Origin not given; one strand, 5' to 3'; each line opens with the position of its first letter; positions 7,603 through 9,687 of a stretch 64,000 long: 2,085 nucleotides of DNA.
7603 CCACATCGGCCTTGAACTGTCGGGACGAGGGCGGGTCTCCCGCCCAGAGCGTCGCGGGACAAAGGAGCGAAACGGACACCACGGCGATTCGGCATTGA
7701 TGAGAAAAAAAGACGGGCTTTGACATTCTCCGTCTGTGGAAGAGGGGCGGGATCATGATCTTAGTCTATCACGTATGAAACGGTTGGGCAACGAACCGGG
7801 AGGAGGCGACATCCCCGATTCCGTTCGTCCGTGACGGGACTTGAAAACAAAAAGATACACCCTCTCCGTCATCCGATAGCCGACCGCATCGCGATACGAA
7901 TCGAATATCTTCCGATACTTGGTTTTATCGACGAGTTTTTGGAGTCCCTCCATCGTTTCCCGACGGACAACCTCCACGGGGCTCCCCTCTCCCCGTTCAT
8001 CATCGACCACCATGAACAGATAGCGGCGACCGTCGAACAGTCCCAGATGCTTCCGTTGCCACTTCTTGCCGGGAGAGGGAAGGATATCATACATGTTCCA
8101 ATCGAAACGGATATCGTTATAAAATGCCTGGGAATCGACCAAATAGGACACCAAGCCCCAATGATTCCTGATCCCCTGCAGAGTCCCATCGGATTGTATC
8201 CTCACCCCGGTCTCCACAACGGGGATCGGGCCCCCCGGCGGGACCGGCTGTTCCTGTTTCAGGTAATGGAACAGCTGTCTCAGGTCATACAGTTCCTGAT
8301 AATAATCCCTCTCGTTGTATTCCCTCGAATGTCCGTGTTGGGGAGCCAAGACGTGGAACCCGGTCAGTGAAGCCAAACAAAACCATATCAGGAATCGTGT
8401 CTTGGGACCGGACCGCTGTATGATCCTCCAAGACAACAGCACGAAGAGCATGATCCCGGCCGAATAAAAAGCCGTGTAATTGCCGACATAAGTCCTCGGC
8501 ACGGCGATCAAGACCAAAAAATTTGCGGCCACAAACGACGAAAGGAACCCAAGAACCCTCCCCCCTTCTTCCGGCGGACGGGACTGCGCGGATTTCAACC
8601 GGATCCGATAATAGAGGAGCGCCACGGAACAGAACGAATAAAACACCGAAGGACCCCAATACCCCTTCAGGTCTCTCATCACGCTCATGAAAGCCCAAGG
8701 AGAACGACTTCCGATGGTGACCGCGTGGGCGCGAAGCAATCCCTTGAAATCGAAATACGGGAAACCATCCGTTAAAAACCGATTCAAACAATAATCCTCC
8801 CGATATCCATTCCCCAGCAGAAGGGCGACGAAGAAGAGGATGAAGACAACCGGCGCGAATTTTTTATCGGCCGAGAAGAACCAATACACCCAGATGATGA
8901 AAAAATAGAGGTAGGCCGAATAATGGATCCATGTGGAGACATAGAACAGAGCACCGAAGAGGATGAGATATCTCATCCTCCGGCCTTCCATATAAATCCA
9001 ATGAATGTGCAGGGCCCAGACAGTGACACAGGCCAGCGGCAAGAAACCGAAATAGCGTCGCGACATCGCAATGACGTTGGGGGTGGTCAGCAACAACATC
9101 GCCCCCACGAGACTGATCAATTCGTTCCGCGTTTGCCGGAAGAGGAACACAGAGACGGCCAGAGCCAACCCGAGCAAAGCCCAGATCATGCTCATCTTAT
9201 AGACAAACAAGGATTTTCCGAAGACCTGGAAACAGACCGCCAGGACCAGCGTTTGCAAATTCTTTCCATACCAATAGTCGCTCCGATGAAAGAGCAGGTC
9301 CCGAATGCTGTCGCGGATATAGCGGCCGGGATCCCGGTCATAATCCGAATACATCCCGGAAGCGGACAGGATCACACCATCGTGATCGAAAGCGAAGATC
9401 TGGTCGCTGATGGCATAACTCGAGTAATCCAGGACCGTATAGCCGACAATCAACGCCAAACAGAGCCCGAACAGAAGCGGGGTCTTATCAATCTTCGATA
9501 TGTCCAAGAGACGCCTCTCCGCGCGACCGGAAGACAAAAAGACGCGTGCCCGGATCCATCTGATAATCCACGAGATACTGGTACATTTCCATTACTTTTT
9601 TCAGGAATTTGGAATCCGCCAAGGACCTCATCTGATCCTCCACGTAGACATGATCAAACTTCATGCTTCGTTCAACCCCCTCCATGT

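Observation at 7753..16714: Five tandem, co-directional, diverged paralogs of a ~600-aa GT-C-like polytopic membrane protein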

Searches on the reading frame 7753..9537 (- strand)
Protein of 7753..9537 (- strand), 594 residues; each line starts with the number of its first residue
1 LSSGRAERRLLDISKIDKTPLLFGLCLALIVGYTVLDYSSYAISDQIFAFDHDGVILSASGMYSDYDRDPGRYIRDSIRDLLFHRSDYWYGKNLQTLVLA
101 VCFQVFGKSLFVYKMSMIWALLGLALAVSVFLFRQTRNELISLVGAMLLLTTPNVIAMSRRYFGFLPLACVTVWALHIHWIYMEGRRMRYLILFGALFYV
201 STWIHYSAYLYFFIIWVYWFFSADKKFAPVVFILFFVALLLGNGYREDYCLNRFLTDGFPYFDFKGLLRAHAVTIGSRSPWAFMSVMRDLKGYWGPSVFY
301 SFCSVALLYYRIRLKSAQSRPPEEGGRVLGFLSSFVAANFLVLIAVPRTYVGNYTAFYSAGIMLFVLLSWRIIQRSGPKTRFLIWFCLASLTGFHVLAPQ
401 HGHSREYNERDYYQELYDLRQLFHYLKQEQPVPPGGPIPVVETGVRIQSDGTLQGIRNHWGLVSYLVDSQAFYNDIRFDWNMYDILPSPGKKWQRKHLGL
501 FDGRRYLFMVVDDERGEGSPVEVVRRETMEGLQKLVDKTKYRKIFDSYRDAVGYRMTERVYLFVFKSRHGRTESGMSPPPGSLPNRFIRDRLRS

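Call 3: search_protein_families(library=pfam, proteins=[window:7753-9537:-], max_evalue=1)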
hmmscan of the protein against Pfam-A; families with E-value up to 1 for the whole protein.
window:7753-9537:- (594 aa): 2 families
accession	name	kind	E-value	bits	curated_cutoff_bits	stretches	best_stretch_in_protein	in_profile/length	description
PF07242.16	DUF1430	-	0.012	16.3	28.2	1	104-155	30-81/100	Protein of unknown function (DUF1430)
PF13231.12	PMT_2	-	0.18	12.4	26.1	1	98-239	9-151/160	Dolichyl-phosphate-mannose-protein mannosyltransferase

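Call 4: search_protein_families(library=ncbifam, proteins=[window:7753-9537:-], max_evalue=1)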
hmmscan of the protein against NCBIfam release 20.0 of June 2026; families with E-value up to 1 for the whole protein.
window:7753-9537:- (594 aa): 1 family
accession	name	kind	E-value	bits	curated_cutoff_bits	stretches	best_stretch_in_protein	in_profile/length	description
TIGR03663.1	TIGR03663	subfamily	0.026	13.5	126.25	1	98-227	58-186/435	flippase activity-associated protein Agl23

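Call 7: search_solved_structures(query=A1, max_evalue=10, show_alignments=2)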
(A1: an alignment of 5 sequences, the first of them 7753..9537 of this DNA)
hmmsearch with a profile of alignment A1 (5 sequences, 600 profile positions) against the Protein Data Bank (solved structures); distinct sequences matched with E-value up to 10: 0.

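Call 8: find_homologous_proteins(query=A1, max_evalue=0.001)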
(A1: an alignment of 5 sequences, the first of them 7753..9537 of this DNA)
Query A1 (5 sequences) (594 aa, profile of the alignment): 2 proteins with E <= 0.001 among 8000 candidates.
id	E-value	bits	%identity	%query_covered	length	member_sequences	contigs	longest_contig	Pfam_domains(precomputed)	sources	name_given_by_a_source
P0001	7.4e-260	882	100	98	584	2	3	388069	-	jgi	-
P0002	2.4e-247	840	33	78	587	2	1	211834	-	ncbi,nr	ncbi:MAG TPA: hypothetical protein PK876_01670 [Elusimicrobiota bacterium]|nr:hypothetical protein [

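Call 18: predict_structure(alignment_id=A1)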
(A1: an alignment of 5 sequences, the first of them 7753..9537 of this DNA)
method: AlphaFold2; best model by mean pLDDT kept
length: 594 residues; sequences in the alignment: 5
mean_pLDDT: 57.3   pTM: 0.44
mean pLDDT of the five models: 57.3, 56.8, 56.5, 51.7, 50.7
residues with pLDDT >= 90: 0; 70-90: 173; 50-70: 207; < 50: 214
segments of 3 or more residues with pLDDT < 50: 1-19, 32-56, 106-168, 244-278, 318-322, 347-353, 399-417, 490-499, 570-594
pLDDT, mean of each block of 10 residues (from residue 1): 28 37 55 40 32 48 63 74 58 56 51 37 45 44 39 30 43 65 75 75 58 71 70 75 44 30 35 41 64 63 72 58 55 66 52 55 69 72 75 57 35 43 68 61 84 71 60 66 66 41 75 74 84 80 78 77 78 33 37 33
secondary structure, 60 per line:
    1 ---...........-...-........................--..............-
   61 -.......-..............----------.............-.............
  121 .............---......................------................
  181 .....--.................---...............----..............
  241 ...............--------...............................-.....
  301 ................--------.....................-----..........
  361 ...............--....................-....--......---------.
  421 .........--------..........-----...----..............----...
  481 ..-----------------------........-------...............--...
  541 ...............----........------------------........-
elements in order: H4-14 H20-43 H46-59 H62-68 H70-83 H94-106 H108-133 H137-158 H165-185 H188-204 H208-222 H227-255 H264-294 H296-316 H325-345 H351-375 H378-397 H399-402 H405-410 H420-429 E438-447 E453-455 H460-473 E478-482 E506-513 H521-535 H538-547 E548-555 E560-567 H586-593

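Call 20: find_encoding_contigs(protein=P0002, flank=10000, max_places=6)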
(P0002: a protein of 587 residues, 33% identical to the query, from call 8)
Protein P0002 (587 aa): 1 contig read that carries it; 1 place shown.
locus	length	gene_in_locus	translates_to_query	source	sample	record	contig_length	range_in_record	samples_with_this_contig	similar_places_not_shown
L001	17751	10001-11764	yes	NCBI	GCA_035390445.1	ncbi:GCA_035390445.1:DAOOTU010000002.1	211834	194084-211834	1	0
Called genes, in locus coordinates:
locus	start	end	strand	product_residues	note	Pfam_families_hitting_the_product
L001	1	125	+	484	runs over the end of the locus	PF02878:PGM_PMM_I, PF02879:PGM_PMM_II, PF02880:PGM_PMM_III, PF00408:PGM_PMM_IV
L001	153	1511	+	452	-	PF03952:Enolase_N, PF00113:Enolase_C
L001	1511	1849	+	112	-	PF04977:DivIC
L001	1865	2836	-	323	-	PF00682:HMGL-like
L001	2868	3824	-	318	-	PF00657:Lipase_GDSL (weak), PF25182:NonGDSL (weak), PF13472:Lipase_GDSL_2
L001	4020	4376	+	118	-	PF13682:CZB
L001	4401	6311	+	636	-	PF07715:Plug, PF00593:TonB_dep_Rec_b-barrel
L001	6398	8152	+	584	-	-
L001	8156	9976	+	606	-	-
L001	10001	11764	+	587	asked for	-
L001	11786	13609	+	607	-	-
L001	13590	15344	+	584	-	-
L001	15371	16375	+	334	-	-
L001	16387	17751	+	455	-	?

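Call 21: find_related_loci(query=A1, collection=genome_contigs, flank=10000)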
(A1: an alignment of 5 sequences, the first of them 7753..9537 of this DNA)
Query A1 (594 aa) in genome_contigs; peptide patterns used: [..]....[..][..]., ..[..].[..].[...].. (x = any residue, [..] = any of these).
26 stretches matched a pattern, but none encodes a relative of the query by tblastn (E <= 1e-3).

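Call 22: search_protein_representatives(alignment_id=A1)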
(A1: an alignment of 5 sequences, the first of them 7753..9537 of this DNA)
Query: 5 sequences, 600 profile positions. Proteins with E-value up to 0.001 (for the whole library): 21; up to 1e-10: 19; up to 1e-30: 15. The best 21 are listed.
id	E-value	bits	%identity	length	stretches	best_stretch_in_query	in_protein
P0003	3.0e-266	901.2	-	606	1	3-600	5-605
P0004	1.5e-265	898.9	-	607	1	3-591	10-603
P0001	2.3e-260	881.8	-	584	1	20-596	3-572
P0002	7.6e-248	840.4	-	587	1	6-596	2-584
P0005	4.5e-236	801.6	-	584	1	3-586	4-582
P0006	2.6e-130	452.3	-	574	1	27-586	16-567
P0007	1.5e-101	357.3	-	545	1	25-586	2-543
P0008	6.2e-58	213.2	-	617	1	19-584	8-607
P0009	1.1e-44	169.5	-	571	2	26-258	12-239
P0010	1.3e-44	169.3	-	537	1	26-495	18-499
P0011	1.2e-42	162.7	-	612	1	18-591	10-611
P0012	3.5e-41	157.9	-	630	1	17-596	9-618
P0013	2.4e-40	155.1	-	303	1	25-261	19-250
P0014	2.2e-36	142.1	-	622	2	22-405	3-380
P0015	2.0e-35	138.9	-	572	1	27-584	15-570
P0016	8.6e-21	90.6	-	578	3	19-246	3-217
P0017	1.6e-20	89.7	-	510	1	124-584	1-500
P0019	2.0e-16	76.1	-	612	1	13-499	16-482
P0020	5.7e-05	38.3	-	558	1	31-226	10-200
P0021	6.7e-04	34.8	-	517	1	103-403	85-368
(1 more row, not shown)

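Call 25: search_protein_families(library=pfam, alignment_id=A2, max_evalue=1)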
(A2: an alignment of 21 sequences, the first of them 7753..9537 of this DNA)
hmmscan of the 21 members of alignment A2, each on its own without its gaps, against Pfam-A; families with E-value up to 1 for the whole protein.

A. member 1, window:7753-9537:- (594 aa): 2 families
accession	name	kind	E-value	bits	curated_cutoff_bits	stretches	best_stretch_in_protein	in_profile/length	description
PF07242.16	DUF1430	-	0.012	16.3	28.2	1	104-155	30-81/100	Protein of unknown function (DUF1430)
PF13231.12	PMT_2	-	0.18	12.4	26.1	1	98-239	9-151/160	Dolichyl-phosphate-mannose-protein mannosyltransferase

B. families by the number of members that match (of 21 scanned): 6 families
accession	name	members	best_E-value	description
PF13231.12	PMT_2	6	3.4e-12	Dolichyl-phosphate-mannose-protein mannosyltransferase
PF02366.24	PMT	1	0.0005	Dolichyl-phosphate-mannose-protein mannosyltransferase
PF07242.16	DUF1430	1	0.012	Protein of unknown function (DUF1430)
PF12387.13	Peptidase_C74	1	0.063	Pestivirus NS2 peptidase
PF03008.20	DUF234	1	0.19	Archaea bacterial proteins of unknown function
PF20342.3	DUF6637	1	0.38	Family of unknown function (DUF6637)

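Call 26: search_solved_structures(query=A2, max_evalue=10, show_alignments=3)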
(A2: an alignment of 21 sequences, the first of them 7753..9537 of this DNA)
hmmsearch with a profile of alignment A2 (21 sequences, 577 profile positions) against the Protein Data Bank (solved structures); distinct sequences matched with E-value up to 10: 0.

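Call 27: search_protein_families(library=pfam, proteins=[P0006, P0007, P0008, P0009, P0011, P0012, P0016, P0019, P0020, P0021], max_evalue=1)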
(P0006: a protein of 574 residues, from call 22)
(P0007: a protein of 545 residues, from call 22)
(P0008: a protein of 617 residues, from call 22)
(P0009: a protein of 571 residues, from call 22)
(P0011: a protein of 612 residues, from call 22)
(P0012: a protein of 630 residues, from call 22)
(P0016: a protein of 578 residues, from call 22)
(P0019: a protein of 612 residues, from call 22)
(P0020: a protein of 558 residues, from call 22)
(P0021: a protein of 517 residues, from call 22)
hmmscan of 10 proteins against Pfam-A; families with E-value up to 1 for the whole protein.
P0006 (574 aa): 0 families

P0007 (545 aa): 1 family
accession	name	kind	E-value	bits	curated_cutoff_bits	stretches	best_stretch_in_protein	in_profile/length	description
PF13231.12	PMT_2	-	8.6e-07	29.7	26.1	1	80-229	1-149/160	Dolichyl-phosphate-mannose-protein mannosyltransferase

P0008 (617 aa): 0 families

P0009 (571 aa): 0 families

P0011 (612 aa): 0 families

P0012 (630 aa): 0 families

P0016 (578 aa): 0 families

P0019 (612 aa): 0 families

P0020 (558 aa): 1 family
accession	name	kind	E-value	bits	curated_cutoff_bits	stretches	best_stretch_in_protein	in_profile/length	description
PF13231.12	PMT_2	-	3.4e-12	47.3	26.1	1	73-227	3-158/160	Dolichyl-phosphate-mannose-protein mannosyltransferase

P0021 (517 aa): 2 families
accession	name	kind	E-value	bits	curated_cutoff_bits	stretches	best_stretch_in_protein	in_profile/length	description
PF13231.12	PMT_2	-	4.9e-09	37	26.1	1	80-234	2-153/160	Dolichyl-phosphate-mannose-protein mannosyltransferase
PF02366.24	PMT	-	0.0005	20.1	22.7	1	85-178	66-167/245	Dolichyl-phosphate-mannose-protein mannosyltransferase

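Call 28: find_homologous_proteins(query=A2, max_evalue=0.001)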
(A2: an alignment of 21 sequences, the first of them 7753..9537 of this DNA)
Query A2 (21 sequences) (594 aa, profile of the alignment): 4 proteins with E <= 0.001 among 8000 candidates.
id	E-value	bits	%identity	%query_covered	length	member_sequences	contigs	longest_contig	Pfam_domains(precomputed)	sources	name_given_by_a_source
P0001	2.7e-176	606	100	98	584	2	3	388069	-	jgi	-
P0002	2.6e-169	583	33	78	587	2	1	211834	-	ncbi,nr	ncbi:MAG TPA: hypothetical protein PK876_01670 [Elusimicrobiota bacterium]|nr:hypothetical protein [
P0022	8.1e-11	60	22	26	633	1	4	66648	-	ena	-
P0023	3.0e-6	44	48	4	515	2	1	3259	PF02366.25,PF13231.13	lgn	-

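Call 30: find_encoding_contigs(protein=P0001, flank=10000, max_places=4)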
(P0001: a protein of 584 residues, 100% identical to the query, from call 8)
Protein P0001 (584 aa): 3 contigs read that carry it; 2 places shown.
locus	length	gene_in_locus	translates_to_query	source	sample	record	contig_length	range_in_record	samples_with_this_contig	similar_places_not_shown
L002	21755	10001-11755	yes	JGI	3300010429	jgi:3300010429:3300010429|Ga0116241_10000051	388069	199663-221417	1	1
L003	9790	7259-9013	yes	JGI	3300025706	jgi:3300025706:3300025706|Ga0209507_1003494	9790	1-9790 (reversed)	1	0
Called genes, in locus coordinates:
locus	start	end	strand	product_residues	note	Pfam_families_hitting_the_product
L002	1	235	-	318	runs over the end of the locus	PF00657:Lipase_GDSL (weak), PF25182:NonGDSL (weak), PF13472:Lipase_GDSL_2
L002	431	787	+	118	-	PF13682:CZB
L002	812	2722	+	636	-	PF07715:Plug, PF00593:TonB_dep_Rec_b-barrel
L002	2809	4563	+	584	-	-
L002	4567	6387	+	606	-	-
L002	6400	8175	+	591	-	-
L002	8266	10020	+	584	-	-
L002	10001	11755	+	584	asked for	-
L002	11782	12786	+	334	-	-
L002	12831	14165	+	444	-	-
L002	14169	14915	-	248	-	PF00300:His_Phos_1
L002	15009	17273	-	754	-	PF00245:Alk_phosphatase, PF17210:SdrD_B (faint), PF13620:CarboxypepD_reg (weak), PF13715:CarbopepD_reg_2 (faint), PF13620:CarboxypepD_reg, PF13860:FlgD_ig (faint)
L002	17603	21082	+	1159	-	PF00873:ACR_tran, PF02355:SecD_SecF_C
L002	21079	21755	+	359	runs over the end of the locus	PF13860:FlgD_ig (faint)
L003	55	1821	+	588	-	-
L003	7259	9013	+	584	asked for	-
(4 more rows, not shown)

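Call 31: find_encoding_contigs(protein=P0006, flank=10000, max_places=4)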
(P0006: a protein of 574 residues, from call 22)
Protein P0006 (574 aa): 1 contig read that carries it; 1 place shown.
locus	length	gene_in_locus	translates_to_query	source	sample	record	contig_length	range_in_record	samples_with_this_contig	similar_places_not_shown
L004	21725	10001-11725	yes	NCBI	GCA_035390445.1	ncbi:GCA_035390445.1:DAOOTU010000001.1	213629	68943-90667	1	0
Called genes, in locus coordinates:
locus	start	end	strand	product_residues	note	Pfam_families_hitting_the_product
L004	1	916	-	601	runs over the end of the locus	PF13715:CarbopepD_reg_2 (faint), PF09430:EMC7_beta-sandw (weak), PF13620:CarboxypepD_reg, PF17210:SdrD_B, PF18962:Por_Secre_tail (weak)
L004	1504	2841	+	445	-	PF02812:ELFV_dehydrog_N, PF00208:ELFV_dehydrog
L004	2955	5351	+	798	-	PF10418:DHODB_Fe-S_bind, PF14691:Fer4_20, PF00070:Pyr_redox (faint), PF07992:Pyr_redox_2, PF13450:NAD_binding_8 (weak), PF13738:Pyr_redox_3 (weak)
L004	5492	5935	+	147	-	PF03479:PCC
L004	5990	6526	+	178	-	-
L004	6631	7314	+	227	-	-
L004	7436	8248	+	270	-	PF00248:Aldo_ket_red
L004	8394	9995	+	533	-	PF13231:PMT_2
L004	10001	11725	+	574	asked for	-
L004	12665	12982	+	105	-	-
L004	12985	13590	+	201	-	PF06114:Peptidase_M78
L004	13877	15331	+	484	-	PF13676:TIR_2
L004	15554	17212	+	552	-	PF13304:AAA_21, PF13175:AAA_15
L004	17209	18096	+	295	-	-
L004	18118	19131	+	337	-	PF14281:PDDEXK_4 (weak)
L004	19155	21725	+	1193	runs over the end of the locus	-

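Call 32: find_encoding_contigs(protein=P0007, flank=10000, max_places=4)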
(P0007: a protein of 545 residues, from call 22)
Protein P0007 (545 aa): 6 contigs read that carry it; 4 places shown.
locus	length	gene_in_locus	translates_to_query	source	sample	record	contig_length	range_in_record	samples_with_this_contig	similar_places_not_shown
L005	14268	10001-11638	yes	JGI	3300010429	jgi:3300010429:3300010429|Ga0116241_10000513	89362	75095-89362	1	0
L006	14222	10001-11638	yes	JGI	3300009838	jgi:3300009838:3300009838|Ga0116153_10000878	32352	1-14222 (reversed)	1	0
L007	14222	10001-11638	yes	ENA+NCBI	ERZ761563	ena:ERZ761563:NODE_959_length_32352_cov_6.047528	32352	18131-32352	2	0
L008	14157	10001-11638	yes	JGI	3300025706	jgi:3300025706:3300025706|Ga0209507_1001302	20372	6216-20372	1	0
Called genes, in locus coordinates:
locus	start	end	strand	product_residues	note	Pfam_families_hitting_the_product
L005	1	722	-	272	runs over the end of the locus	PF00891:Methyltransf_2 (weak), PF13489:Methyltransf_23, PF01209:Ubie_methyltran, PF02390:Methyltransf_4, PF08241:Methyltransf_11, PF08242:Methyltransf_12, PF13649:Methyltransf_25, PF13847:Methyltransf_31, +4 more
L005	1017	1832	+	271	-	PF02606:LpxK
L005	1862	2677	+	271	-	PF03279:Lip_A_acyltrans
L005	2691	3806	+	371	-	PF13439:Glyco_transf_4, PF20706:GT4-conflict, PF13524:Glyco_trans_1_2, PF00534:Glycos_transf_1, PF13692:Glyco_trans_1_4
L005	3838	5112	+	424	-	PF04932:Wzy_C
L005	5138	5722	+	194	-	PF00702:Hydrolase (faint), PF08645:PNK3P, PF13419:HAD_2 (faint), PF13242:Hydrolase_like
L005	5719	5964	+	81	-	PF14063:DUF4254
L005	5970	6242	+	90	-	PF14063:DUF4254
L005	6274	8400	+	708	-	PF13231:PMT_2 (weak), PF11209:LmeA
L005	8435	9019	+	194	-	-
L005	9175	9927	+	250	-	PF11306:DUF3108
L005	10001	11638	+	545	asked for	PF13231:PMT_2 (weak)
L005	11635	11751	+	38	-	-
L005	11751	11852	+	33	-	-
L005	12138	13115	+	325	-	PF00294:PfkB, PF08543:Phos_pyr_kin (weak)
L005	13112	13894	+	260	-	PF02348:CTP_transf_3, PF12804:NTP_transf_3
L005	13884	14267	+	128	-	?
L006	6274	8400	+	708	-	PF13231:PMT_2 (weak), PF11209:LmeA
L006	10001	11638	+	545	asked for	PF13231:PMT_2 (weak)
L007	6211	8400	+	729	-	PF13231:PMT_2 (weak), PF11209:LmeA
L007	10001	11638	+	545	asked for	PF13231:PMT_2 (weak)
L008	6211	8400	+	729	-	PF13231:PMT_2 (weak), PF11209:LmeA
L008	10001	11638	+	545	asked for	PF13231:PMT_2 (weak)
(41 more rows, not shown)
